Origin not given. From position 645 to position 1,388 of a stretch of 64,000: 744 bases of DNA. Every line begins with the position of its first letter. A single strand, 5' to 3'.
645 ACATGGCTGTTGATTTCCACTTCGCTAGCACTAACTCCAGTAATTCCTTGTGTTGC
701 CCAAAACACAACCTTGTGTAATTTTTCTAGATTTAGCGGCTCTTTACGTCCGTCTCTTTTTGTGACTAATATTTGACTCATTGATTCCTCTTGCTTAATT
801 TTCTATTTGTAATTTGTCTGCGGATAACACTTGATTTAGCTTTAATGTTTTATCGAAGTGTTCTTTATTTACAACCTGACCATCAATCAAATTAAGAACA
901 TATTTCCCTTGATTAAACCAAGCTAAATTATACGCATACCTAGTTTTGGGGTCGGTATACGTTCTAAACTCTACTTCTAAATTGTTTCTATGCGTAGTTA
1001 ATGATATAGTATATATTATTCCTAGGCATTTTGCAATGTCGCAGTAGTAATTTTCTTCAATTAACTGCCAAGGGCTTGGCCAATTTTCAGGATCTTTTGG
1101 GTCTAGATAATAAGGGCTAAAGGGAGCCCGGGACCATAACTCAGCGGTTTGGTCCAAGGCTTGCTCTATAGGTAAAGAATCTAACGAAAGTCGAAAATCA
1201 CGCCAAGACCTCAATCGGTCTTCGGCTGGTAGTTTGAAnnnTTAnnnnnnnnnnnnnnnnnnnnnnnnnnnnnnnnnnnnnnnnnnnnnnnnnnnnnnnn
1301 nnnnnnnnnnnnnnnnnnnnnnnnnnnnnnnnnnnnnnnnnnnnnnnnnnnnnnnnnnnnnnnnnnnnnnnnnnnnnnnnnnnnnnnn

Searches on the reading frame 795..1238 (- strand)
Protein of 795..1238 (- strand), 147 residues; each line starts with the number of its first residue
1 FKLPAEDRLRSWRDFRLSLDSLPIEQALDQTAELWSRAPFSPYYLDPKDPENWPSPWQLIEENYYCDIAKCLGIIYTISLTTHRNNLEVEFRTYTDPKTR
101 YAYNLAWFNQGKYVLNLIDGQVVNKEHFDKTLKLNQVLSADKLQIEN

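Call 44: search_protein_families(library=pfam, alignment_id=A2, max_evalue=0.00001)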
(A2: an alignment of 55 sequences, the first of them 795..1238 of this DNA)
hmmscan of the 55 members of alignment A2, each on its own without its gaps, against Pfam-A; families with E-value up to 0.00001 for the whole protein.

A. member 1, window:795-1238:- (147 aa): 0 families

B. families by the number of members that match (of 55 scanned): 36 families (the first 25 are shown)
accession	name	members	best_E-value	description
PF18454.7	Mtd_N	3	3.5e-17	Major tropism determinant N-terminal domain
PF13489.12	Methyltransf_23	2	5.5e-20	Methyltransferase domain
PF07883.17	Cupin_2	2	1.4e-12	Cupin domain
PF08242.18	Methyltransf_12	2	2.9e-07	Methyltransferase domain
PF00118.29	Cpn60_TCP1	1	1.6e-76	TCP-1/cpn60 chaperonin family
PF03275.19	GLF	1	1.5e-74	UDP-galactopyranose mutase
PF01592.21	NifU_N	1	1.3e-53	NifU-like N terminal domain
PF16363.11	GDP_Man_Dehyd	1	9.4e-49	GDP-mannose 4,6 dehydratase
PF01370.27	Epimerase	1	1e-46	NAD dependent epimerase/dehydratase family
PF00166.26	Cpn10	1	5.5e-34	Chaperonin 10 Kd subunit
PF01391.23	Collagen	1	4.4e-32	Collagen triple helix repeat (20 copies)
PF01145.31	Band_7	1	9.2e-31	SPFH domain / Band 7 family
PF08484.17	Methyltransf_14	1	9.2e-31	C-methyltransferase C-terminal domain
PF19782.4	DUF6267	1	6.1e-28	Family of unknown function (DUF6267)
PF12708.12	Pect-lyase_RHGA_epim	1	6.3e-21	Rhamnogalacturonase A/epimerase, pectate lyase-like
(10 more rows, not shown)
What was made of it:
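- Checked: Call 44 scanned 55 further ORFs; it lists the best 25 of 36 families, and a DctM match would rank high.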

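Call 45: search_protein_families(library=phrogs, alignment_id=A2, max_evalue=1e-8)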
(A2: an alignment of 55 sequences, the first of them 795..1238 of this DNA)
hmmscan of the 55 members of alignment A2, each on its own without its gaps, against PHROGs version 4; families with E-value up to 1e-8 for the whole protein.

A. member 1, window:795-1238:- (147 aa): 0 families

B. families by the number of members that match (of 55 scanned): 68 families (the first 25 are shown)
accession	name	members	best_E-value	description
phrog_5725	-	1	2.5e-181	chaperonin groEL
phrog_9677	-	1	7.6e-122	-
phrog_540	-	1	3.1e-94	nucleotide-sugar epimerase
phrog_1250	-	1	6.9e-81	unknown function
phrog_16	-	1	8.8e-73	DNA helicase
phrog_19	-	1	5.9e-71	DnaB-like replicative helicase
phrog_11778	-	1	7.4e-61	DNA polymerase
phrog_819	-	1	4.3e-58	tail protein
phrog_298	-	1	1.2e-57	exonuclease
phrog_11058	-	1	6.3e-54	-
phrog_200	-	1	2.6e-53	lipoprotein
phrog_9690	-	1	3.5e-52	DNA helicase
phrog_6320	-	1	6.1e-51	tail fiber protein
phrog_3904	-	1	3.3e-50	tail fiber protein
phrog_11279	-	1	1.1e-47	-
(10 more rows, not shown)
